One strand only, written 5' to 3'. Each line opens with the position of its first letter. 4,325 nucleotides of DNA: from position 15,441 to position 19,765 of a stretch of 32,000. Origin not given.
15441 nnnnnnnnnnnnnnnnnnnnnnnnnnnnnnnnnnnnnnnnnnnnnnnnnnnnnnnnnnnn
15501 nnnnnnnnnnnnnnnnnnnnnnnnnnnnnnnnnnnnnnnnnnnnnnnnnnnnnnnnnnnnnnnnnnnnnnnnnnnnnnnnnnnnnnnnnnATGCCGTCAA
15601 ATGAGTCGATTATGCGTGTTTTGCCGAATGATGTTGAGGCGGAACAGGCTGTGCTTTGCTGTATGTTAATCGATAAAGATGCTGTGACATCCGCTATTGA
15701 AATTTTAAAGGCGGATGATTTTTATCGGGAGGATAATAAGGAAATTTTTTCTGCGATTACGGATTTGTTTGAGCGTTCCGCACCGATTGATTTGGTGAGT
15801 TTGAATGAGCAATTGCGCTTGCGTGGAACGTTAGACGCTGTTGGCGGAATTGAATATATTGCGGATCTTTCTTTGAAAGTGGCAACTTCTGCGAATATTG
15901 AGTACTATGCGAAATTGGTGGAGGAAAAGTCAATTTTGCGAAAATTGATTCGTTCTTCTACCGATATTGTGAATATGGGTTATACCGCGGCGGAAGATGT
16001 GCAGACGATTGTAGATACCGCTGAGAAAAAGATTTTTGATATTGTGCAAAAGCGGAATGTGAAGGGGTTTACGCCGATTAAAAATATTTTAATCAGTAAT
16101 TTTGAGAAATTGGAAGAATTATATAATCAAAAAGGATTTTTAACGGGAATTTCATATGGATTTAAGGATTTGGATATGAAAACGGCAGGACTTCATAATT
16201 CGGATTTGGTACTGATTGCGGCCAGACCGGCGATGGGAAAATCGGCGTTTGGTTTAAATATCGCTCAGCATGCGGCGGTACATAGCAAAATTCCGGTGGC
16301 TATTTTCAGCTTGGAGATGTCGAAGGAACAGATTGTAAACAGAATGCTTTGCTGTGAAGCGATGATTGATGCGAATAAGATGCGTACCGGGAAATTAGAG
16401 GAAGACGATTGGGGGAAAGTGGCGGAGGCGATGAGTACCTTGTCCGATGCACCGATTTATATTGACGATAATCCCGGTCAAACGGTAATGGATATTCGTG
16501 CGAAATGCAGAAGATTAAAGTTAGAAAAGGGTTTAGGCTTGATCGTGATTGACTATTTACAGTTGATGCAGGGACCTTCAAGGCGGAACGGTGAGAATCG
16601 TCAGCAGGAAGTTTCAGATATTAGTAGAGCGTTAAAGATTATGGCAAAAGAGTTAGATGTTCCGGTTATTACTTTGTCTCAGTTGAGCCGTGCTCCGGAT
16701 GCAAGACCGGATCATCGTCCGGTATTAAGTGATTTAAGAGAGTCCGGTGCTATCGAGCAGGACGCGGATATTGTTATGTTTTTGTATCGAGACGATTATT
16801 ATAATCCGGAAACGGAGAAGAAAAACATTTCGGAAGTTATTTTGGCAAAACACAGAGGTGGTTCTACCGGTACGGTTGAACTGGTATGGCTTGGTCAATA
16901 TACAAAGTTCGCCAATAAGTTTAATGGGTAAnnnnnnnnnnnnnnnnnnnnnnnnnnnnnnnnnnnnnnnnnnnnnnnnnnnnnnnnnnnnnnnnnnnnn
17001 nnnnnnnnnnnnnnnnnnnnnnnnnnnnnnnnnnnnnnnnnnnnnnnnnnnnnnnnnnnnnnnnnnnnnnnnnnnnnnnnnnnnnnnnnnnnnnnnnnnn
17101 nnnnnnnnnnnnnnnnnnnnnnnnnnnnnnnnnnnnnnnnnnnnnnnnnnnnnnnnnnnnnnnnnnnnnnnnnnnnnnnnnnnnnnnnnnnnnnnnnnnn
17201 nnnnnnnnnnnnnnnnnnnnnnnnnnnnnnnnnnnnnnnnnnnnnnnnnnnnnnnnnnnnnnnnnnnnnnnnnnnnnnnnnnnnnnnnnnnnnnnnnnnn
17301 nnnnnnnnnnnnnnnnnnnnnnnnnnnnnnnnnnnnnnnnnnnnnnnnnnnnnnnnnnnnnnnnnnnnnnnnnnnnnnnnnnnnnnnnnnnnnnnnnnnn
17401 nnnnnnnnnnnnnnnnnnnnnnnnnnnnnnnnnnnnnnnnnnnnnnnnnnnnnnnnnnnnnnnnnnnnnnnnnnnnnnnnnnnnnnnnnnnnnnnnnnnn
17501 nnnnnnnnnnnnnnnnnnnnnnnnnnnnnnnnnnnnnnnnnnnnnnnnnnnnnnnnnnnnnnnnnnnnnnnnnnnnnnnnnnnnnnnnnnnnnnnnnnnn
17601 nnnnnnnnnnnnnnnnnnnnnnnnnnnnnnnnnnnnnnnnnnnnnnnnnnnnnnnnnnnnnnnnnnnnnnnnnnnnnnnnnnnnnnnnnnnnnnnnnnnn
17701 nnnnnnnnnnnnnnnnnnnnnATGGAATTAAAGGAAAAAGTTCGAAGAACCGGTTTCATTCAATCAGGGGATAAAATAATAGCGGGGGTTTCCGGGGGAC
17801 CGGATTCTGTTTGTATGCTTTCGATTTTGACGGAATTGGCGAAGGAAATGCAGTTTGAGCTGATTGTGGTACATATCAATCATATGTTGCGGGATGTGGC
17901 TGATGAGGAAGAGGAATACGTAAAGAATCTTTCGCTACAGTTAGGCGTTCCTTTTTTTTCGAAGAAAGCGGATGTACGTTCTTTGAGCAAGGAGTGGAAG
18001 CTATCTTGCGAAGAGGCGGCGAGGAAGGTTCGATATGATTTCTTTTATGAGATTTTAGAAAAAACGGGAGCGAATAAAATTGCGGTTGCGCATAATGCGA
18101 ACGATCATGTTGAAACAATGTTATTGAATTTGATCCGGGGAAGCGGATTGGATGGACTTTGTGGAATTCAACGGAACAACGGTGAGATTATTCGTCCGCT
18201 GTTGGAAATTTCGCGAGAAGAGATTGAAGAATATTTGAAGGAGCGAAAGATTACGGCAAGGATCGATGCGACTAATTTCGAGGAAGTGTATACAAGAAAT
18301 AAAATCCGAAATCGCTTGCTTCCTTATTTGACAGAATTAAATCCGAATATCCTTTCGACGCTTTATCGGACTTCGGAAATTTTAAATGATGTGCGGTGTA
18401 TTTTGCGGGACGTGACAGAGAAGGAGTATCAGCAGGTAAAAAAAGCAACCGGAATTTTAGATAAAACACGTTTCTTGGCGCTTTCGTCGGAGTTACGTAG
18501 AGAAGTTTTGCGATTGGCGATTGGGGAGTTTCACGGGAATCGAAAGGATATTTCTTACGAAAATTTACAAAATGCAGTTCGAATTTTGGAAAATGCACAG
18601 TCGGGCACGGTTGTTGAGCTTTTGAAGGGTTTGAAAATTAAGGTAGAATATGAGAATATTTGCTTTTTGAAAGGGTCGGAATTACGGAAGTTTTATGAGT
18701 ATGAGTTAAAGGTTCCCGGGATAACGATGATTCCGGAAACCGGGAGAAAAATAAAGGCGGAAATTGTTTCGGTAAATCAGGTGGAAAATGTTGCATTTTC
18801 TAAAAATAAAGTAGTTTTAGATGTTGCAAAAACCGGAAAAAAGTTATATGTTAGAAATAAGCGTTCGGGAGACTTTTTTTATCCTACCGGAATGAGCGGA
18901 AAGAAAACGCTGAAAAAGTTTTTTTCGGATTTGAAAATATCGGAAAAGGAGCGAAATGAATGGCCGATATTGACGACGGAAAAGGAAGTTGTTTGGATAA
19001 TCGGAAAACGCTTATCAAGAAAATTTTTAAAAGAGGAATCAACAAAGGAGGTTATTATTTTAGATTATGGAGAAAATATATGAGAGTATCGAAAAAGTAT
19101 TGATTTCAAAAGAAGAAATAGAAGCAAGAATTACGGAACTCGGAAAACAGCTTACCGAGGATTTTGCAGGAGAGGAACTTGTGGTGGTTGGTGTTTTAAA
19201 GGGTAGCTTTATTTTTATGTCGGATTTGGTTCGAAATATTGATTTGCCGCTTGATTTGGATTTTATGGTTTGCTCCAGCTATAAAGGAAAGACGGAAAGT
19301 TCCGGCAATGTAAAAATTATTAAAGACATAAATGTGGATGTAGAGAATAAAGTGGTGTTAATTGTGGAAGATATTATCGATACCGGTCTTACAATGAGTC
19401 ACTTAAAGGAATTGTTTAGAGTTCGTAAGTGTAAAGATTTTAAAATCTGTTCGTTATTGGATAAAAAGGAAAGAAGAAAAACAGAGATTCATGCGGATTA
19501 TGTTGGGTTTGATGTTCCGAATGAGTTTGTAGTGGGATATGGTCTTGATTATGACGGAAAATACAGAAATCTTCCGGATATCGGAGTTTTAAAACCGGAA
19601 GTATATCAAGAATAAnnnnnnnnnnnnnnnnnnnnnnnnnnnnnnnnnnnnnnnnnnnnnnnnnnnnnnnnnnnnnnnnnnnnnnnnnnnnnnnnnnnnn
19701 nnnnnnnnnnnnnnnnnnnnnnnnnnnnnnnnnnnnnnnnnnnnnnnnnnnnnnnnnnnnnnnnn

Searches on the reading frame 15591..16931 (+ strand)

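Call 19: search_protein_families(library=pfam, proteins=[window:15591-16931:+])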
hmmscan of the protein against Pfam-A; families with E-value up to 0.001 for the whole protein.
window:15591-16931:+ (446 aa): 3 families
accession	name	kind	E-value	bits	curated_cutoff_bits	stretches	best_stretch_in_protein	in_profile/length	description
PF03796.21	DnaB_C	-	7.4e-113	376.6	27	1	186-442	1-255/255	DnaB-like helicase C terminal domain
PF00772.26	DnaB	-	7e-33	113.2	23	1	11-112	2-103/103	DnaB-like helicase N terminal domain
PF13481.12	AAA_25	-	2.7e-10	40.6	27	1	204-366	33-191/195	AAA domain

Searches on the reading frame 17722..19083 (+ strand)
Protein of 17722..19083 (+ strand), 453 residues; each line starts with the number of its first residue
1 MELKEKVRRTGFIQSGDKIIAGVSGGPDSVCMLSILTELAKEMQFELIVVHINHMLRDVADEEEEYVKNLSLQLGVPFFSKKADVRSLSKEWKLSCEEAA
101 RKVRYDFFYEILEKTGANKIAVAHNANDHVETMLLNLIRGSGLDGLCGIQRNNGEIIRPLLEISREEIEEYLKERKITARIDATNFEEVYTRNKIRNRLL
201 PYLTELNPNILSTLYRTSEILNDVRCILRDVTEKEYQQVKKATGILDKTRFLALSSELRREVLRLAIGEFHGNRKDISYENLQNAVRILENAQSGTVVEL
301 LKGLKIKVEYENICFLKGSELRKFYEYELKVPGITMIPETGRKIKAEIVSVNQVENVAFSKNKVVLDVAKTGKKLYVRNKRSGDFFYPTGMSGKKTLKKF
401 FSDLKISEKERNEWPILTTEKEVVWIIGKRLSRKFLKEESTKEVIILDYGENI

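Call 19: search_protein_families(library=pfam, proteins=[window:17722-19083:+])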
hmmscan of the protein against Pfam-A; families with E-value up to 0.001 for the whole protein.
window:17722-19083:+ (453 aa): 3 families
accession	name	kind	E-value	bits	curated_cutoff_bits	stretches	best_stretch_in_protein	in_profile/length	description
PF01171.26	ATP_bind_3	-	2.9e-56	190.5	27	1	18-197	1-181/182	PP-loop family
PF11734.13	TilS_C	-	4.4e-15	55.2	22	1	376-444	2-70/74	TilS substrate C-terminal domain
PF09179.16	TilS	-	0.00065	20.3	21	0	246-293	1-46/67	TilS substrate binding domain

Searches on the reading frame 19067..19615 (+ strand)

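Call 19: search_protein_families(library=pfam, proteins=[window:19067-19615:+])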
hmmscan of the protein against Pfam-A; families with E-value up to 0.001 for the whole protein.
window:19067-19615:+ (182 aa): 1 family
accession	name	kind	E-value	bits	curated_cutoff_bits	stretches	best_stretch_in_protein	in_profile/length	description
PF00156.33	Pribosyltran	-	4.4e-27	94.8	26.3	1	16-162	9-157/158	Phosphoribosyl transferase domain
